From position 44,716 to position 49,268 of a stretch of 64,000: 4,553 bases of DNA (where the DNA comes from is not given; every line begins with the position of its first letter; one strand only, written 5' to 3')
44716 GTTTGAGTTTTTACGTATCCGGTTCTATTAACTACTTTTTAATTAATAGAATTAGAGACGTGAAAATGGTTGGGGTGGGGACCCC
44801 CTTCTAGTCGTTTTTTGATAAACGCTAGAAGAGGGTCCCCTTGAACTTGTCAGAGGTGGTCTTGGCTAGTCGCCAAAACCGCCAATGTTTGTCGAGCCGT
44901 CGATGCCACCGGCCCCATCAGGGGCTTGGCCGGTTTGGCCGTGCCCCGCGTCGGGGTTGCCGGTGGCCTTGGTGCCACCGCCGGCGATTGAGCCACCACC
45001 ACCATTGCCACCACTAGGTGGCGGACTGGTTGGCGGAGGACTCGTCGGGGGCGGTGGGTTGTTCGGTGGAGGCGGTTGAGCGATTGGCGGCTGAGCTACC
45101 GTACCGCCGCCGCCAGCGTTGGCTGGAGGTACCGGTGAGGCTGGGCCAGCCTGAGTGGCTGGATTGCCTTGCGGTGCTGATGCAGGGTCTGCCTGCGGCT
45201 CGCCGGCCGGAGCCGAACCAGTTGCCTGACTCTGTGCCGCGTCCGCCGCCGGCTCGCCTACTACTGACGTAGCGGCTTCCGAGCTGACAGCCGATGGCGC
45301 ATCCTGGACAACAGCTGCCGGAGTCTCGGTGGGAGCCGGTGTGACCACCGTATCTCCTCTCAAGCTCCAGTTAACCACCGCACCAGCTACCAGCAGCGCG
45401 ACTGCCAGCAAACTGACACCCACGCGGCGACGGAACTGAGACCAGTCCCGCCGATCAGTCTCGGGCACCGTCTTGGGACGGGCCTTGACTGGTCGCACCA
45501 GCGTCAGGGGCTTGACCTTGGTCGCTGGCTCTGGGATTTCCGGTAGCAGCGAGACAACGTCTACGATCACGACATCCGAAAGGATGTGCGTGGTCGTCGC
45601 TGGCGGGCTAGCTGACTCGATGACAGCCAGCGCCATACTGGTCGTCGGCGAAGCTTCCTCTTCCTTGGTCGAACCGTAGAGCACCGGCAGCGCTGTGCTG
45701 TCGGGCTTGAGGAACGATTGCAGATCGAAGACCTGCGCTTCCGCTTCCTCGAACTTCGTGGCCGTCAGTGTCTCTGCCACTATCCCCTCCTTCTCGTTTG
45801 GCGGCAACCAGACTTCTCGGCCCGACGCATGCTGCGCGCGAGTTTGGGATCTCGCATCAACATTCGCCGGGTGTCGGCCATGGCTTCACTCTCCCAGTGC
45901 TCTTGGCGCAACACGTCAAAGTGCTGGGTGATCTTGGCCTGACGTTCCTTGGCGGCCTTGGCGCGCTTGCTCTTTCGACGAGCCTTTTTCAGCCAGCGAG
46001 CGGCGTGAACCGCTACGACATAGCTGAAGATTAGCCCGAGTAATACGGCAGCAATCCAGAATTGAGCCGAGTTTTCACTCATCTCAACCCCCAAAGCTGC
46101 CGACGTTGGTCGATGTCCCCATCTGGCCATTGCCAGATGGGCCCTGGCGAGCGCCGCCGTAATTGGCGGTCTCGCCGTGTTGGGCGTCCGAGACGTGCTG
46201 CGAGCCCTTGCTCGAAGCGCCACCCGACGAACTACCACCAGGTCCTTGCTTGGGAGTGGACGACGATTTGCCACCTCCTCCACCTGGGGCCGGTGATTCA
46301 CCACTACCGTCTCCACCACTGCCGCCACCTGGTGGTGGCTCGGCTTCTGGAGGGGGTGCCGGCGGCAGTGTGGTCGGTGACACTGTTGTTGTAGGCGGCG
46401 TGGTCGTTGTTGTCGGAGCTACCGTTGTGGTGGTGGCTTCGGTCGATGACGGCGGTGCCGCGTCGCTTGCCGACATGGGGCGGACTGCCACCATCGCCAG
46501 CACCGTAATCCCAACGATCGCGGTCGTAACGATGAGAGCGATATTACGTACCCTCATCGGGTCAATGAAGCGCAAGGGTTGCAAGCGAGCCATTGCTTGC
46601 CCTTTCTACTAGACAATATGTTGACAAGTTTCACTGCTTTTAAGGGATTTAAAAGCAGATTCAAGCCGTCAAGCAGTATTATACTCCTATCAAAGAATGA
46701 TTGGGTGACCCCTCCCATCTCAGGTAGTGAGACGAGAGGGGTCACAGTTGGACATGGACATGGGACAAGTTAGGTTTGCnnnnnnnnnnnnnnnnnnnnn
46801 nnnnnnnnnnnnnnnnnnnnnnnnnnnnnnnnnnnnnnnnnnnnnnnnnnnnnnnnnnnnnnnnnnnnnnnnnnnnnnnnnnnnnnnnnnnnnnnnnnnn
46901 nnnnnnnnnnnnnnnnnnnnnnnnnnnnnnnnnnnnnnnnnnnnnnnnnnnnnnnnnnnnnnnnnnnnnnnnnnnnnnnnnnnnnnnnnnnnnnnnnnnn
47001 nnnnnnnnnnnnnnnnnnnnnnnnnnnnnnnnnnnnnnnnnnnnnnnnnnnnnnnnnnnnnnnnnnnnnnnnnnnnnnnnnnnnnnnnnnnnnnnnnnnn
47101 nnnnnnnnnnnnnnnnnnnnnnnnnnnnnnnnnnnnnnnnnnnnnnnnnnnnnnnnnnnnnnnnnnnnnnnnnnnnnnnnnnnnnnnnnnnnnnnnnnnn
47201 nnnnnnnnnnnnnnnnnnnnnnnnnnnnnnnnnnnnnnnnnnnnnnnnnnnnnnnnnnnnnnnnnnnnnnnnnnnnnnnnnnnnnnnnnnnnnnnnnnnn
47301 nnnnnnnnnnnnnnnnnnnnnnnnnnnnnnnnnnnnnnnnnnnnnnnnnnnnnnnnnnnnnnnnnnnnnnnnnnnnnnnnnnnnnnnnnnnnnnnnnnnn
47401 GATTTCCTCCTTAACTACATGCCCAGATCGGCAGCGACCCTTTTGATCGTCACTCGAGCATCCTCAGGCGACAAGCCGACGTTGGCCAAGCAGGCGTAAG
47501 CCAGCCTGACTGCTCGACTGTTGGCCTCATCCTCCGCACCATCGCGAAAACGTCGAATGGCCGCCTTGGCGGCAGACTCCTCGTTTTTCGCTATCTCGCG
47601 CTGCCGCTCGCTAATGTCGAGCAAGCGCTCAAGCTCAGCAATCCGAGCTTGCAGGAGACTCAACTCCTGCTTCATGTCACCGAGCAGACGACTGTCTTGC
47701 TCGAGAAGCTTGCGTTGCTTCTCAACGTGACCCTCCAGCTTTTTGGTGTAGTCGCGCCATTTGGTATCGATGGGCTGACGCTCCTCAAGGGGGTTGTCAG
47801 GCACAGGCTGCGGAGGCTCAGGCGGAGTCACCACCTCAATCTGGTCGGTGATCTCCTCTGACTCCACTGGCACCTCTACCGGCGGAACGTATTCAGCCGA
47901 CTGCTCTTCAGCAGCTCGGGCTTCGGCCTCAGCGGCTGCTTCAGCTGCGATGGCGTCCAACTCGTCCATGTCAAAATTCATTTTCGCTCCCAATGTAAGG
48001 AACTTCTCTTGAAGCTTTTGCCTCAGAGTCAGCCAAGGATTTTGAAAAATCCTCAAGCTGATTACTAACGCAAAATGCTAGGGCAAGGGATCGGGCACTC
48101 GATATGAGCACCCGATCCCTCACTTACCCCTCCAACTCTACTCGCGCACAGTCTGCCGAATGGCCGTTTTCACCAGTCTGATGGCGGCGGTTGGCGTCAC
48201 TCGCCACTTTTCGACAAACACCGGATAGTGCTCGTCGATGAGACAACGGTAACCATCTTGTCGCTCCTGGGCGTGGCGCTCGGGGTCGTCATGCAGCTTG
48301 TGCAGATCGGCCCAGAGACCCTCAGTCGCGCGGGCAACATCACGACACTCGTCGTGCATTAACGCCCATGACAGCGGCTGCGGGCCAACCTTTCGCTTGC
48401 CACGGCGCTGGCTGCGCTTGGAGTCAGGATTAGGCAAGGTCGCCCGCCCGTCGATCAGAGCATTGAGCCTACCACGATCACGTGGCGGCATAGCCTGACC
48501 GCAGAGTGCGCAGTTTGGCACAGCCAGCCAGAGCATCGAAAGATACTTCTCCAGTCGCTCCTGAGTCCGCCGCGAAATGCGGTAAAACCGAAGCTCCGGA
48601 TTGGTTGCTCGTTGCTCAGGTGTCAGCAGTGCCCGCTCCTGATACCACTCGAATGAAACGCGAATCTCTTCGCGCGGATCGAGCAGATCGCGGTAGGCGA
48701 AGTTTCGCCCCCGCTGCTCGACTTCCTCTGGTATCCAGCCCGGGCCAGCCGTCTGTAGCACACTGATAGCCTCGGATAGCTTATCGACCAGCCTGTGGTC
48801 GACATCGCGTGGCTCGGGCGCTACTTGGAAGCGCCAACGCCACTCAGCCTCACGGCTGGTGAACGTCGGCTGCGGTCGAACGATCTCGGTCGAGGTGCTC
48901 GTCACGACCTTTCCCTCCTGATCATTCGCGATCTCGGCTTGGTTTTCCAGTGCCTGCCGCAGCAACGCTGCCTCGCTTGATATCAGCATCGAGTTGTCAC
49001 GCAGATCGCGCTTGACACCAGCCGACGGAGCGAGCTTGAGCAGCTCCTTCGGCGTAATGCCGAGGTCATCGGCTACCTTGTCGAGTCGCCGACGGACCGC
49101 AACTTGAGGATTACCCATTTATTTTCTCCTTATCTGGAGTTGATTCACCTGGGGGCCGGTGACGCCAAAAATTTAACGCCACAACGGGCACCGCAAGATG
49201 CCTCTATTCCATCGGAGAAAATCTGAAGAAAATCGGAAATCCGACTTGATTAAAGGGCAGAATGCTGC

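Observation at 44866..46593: Paralogous single-pass proteins sharing an extreme C-terminal G[ST]STN[IV]G[GS]FG[DG] motif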

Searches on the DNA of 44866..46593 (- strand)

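Call 21: search_dna_similar(query=window:44866-46593:-, collection=phages, mode=distant, max_evalue=0.01)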
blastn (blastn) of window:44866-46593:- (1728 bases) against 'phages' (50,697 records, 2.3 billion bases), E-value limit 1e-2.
No match.

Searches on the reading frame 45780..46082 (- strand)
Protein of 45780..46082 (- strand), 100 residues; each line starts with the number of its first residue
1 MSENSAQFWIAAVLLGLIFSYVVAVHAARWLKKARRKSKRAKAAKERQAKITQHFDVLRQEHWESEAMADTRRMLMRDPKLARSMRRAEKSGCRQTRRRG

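Call 8: search_protein_families(library=pfam, proteins=[window:45780-46082:-], max_evalue=0.01)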
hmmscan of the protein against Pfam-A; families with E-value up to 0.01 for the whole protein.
window:45780-46082:- (100 aa): 0 families

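Call 9: search_protein_families(library=phrogs, proteins=[window:45780-46082:-], max_evalue=0.01)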
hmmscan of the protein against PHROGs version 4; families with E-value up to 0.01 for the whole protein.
window:45780-46082:- (100 aa): 1 family
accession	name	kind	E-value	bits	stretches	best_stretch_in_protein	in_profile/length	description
phrog_30768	-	unknown function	0.00019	22.6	1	10-61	19-70/100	-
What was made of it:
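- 45780..46082 (-): Small 100-aa membrane protein. N-terminal TM helix (res 10-28), then a polybasic tail predicted to be cytoplasmic. Start lies 1 nt after A's stop; its stop overlaps B's GTG. Weak, uninformative PHROG 30768 hit at 1.9e-4 (call 9).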

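Call 52: search_protein_families(library=ncbifam, proteins=[window:45780-46082:-], max_evalue=0.1)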
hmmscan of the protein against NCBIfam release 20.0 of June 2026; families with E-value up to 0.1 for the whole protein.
window:45780-46082:- (100 aa): 2 families
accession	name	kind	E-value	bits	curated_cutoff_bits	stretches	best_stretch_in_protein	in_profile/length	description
NF003956.0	PRK05454.1-3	equivalog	0.0019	16.4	864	1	8-86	576-656/718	glucans biosynthesis glucosyltransferase MdoH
NF045939.1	MHJ_0274_fam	hypoth_equivalog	0.017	14.9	80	1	10-54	2-46/165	MHJ_0274 family protein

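Call 53: search_protein_families(library=padloc, proteins=[window:45780-46082:-], max_evalue=0.1)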
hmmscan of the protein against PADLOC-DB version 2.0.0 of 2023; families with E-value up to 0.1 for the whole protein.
window:45780-46082:- (100 aa): 2 families
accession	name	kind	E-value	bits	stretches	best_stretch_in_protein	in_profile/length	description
PDLC04020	PD-Lambda-6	-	0.02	13.1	1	12-67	9-64/131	-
PDLC03841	LeoBC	-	0.027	11.6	1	9-88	482-549/601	-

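Call 54: search_protein_families(library=pfam, proteins=[window:45780-46082:-], max_evalue=10)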
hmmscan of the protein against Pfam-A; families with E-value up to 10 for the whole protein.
window:45780-46082:- (100 aa): 8 families
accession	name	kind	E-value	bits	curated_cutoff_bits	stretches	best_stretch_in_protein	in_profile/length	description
PF14219.11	DUF4328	-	0.023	14.7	27.2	1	4-47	12-55/166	Domain of unknown function (DUF4328)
PF14851.11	FAM176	-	0.029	14.6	31.5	1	2-69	19-83/152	FAM176 family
PF20153.4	DUF6535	-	0.034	14.5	23.9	1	7-71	95-155/177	Family of unknown function (DUF6535)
PF07332.16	Phage_holin_3_6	-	0.045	14.2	28.4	1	7-46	67-106/116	Putative Actinobacterial Holin-X, holin superfamily III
PF23558.1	TPR_P4H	-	0.16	12.6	27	1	26-85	19-79/91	Prolyl 4-hydroxylase peptide-substrate-binding domain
PF14147.11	Spore_YhaL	-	0.21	11.8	27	1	8-29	3-24/52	Sporulation protein YhaL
PF03896.21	TRAP_alpha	-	0.33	10.6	24.7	1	6-48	126-168/180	Translocon-associated protein (TRAP), alpha subunit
PF06305.16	LapA_dom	-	3.3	8.1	28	1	11-47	25-61/64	Lipopolysaccharide assembly protein A domain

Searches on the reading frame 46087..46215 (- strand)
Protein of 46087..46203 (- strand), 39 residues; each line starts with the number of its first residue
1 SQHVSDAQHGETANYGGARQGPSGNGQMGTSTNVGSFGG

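Call 19: find_homologous_proteins(query=A1, max_evalue=10)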
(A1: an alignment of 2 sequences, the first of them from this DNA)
Query A1 (2 sequences): no candidate shares three 5-residue words with the query. No homologue found.
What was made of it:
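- Tried and rejected: The word-indexed search with the tail alignment found nothing (call 19).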

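Call 47: search_protein_representatives(alignment_id=A1)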
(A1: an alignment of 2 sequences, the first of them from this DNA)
Query: 2 sequences, 43 profile positions. Proteins with E-value up to 0.001 (for the whole library): 2; up to 1e-10: 1; up to 1e-30: 0. The best 2 are listed.
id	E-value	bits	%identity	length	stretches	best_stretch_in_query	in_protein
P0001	2.5e-11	59.7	-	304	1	1-43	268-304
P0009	2.6e-05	40.5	-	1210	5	23-43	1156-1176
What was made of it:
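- Tried and rejected: An exhaustive hmmsearch of the 2-tail profile against 1.84 billion representatives found only B and P0009 (call 47).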

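Call 93: search_dna_similar(query=window:46087-46203:-, collection=plasmids, mode=protein, max_evalue=10, max_rows=15)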
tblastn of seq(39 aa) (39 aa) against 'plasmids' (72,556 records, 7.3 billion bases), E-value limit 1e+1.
No match.

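Call 94: search_dna_similar(query=window:46087-46203:-, collection=phages, mode=protein, max_evalue=10, max_rows=15)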
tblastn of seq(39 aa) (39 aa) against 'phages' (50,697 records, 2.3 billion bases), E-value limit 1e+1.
No match.

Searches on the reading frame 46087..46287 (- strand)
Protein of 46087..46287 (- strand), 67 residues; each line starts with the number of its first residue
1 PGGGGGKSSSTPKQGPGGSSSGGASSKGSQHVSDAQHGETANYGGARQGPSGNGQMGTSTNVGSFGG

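Call 83: search_solved_structures(query=A6, max_evalue=10)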
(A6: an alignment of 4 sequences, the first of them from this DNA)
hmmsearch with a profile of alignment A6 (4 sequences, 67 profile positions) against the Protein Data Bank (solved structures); distinct sequences matched with E-value up to 10: 2.
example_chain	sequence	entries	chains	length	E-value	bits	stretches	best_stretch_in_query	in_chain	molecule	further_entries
8jjv_A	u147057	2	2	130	0.1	16.2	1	15-51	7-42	Nanobody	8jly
9f80_A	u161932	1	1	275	0.62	13.7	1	10-41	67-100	Uncharacterized protein Rv2242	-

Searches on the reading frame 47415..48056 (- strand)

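Call 8: search_protein_families(library=pfam, proteins=[window:47415-48056:-], max_evalue=0.01)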
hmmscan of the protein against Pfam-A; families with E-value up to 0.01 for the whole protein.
window:47415-48056:- (213 aa): 0 families

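Call 9: search_protein_families(library=phrogs, proteins=[window:47415-48056:-], max_evalue=0.01)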
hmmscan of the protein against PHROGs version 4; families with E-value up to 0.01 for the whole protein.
window:47415-48056:- (213 aa): 0 families

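Call 52: search_protein_families(library=ncbifam, proteins=[window:47415-47981:-], max_evalue=0.1)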
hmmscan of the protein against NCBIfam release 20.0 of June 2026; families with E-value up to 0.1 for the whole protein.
window:47415-47981:- (188 aa): 4 families
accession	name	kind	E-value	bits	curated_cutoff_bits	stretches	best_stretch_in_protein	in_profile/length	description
NF038218.1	IcmG_DotF_IVB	equivalog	0.016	14.9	200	1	23-123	76-170/266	type IVB secretion system protein IcmG/DotF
NF041066.2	DpdI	equivalog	0.027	14.5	150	0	71-101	118-148/239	protein DpdI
TIGR02976.1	phageshock_pspB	equivalog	0.039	14.2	51.7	1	89-122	33-66/75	envelope stress response membrane protein PspB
NF006993.0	PRK09458.1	equivalog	0.062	13.7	90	0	87-124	31-68/75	envelope stress response membrane protein PspB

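Call 53: search_protein_families(library=padloc, proteins=[window:47415-47981:-], max_evalue=0.1)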
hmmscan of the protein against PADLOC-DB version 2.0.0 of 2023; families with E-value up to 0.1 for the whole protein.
window:47415-47981:- (188 aa): 4 families
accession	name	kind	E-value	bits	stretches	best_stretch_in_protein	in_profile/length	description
PDLC00512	JetC1|JetC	-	0.0094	12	1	74-153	680-758/1123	DUF3584 domain; MukB-like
PDLC03859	LmuB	-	0.0098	13.1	1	74-145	412-482/611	-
PDLC01797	CARF1--CARF_HEPN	-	0.014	12.5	1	2-138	226-353/428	-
PDLC04888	PDC-S06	-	0.038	10.1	1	64-133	473-542/851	-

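Call 54: search_protein_families(library=pfam, proteins=[window:47415-47981:-], max_evalue=10)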
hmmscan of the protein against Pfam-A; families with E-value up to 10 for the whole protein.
window:47415-47981:- (188 aa): 3 families
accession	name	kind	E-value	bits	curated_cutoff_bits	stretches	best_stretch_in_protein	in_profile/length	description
PF06667.17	PspB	-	0.073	13.6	25.6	1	87-123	30-66/73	Phage shock protein B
PF25600.1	TRIM_CC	-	0.34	11.2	30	1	87-124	53-90/142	TRIM protein coiled-coil region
PF02970.22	TBCA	-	1.2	9.9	30.3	1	83-141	44-98/99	Tubulin binding cofactor A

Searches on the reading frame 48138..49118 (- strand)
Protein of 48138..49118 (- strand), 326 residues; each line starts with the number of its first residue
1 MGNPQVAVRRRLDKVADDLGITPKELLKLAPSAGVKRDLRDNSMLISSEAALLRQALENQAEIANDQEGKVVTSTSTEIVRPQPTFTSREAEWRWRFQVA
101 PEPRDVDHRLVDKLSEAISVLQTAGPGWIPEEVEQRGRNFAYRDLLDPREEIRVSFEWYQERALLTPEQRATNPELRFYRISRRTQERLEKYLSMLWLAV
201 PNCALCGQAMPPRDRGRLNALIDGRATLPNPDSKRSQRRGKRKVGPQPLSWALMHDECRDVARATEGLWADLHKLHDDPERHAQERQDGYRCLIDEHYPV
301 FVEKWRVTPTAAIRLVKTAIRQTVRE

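Call 8: search_protein_families(library=pfam, proteins=[window:48138-49118:-], max_evalue=0.01)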
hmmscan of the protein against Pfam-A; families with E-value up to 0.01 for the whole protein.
window:48138-49118:- (326 aa): 0 families

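Call 9: search_protein_families(library=phrogs, proteins=[window:48138-49118:-], max_evalue=0.01)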
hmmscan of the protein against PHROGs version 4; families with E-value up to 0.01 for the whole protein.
window:48138-49118:- (326 aa): 0 families

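Call 20: search_dna_similar(query=window:48138-49118:-, collection=phages, mode=protein, max_evalue=0.01)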
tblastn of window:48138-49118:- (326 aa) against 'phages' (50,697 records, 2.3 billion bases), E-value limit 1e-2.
No match.

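Call 23: find_related_loci(query=window:48138-49118:-, collection=viral_contigs, flank=8000)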
Query window:48138-49118:- (326 aa) in viral_contigs; peptide patterns used: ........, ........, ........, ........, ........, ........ (x = any residue, [..] = any of these).
No stretch of DNA in the collection matches any of the patterns.

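Call 42: find_related_loci(query=A5, collection=metagenome_contigs, flank=10000)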
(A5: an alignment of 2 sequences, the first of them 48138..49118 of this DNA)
Query A5 (326 aa) in metagenome_contigs; peptide patterns used: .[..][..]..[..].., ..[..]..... (x = any residue, [..] = any of these).
200 stretches matched a pattern, but none encodes a relative of the query by tblastn (E <= 1e-3).

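Call 52: search_protein_families(library=ncbifam, proteins=[window:48138-49118:-], max_evalue=0.1)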
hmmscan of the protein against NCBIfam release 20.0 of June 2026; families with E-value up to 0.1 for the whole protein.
window:48138-49118:- (326 aa): 0 families

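Call 53: search_protein_families(library=padloc, proteins=[window:48138-49118:-], max_evalue=0.1)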
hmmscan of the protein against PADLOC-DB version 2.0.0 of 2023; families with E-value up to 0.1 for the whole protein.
window:48138-49118:- (326 aa): 0 families

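Call 54: search_protein_families(library=pfam, proteins=[window:48138-49118:-], max_evalue=10)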
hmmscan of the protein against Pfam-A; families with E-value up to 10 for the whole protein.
window:48138-49118:- (326 aa): 0 families

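Call 58: search_dna_similar(query=window:48138-49118:-, collection=plasmids, mode=protein, max_evalue=0.1)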
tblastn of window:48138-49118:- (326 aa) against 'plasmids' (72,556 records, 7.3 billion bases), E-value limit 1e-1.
No match.

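Call 61: search_solved_structures(query=A5, max_evalue=10)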
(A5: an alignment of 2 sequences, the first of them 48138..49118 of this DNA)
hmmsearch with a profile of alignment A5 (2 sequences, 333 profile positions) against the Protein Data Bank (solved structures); distinct sequences matched with E-value up to 10: 2.
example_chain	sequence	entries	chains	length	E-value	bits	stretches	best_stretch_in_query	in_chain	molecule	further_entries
4yxz_A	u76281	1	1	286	0.084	15.2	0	21-40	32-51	dTor_9x31L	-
5byo_A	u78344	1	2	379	0.16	14.2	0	21-40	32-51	dTor_12x31L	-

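Call 70: predict_structure(protein=window:48138-49118:-)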
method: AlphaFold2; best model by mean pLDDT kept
length: 326 residues; sequences in the alignment: 1
mean_pLDDT: 48.0   pTM: 0.31
mean pLDDT of the five models: 48.0, 41.1, 40.5, 36.9, 32.5
residues with pLDDT >= 90: 0; 70-90: 17; 50-70: 106; < 50: 203
segments of 3 or more residues with pLDDT < 50: 1-8, 31-53, 55-57, 59-106, 123-130, 135-146, 152-154, 162-165, 170-185, 198-259
pLDDT, mean of each block of 10 residues (from residue 1): 44 59 58 45 39 46 36 28 39 43 43 51 43 46 42 51 49 42 49 51 43 44 38 36 34 44 59 70 71 72 55 58 58
secondary structure, 60 per line:
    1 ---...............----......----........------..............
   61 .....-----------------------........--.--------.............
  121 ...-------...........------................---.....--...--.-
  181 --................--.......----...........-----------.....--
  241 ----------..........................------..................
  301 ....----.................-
elements in order: H4-18 H23-28 H33-40 H47-65 H89-96 H108-123 H131-141 H148-163 H167-171 H183-198 H201-207 H212-222 H234-238 H251-276 H283-304 H309-325
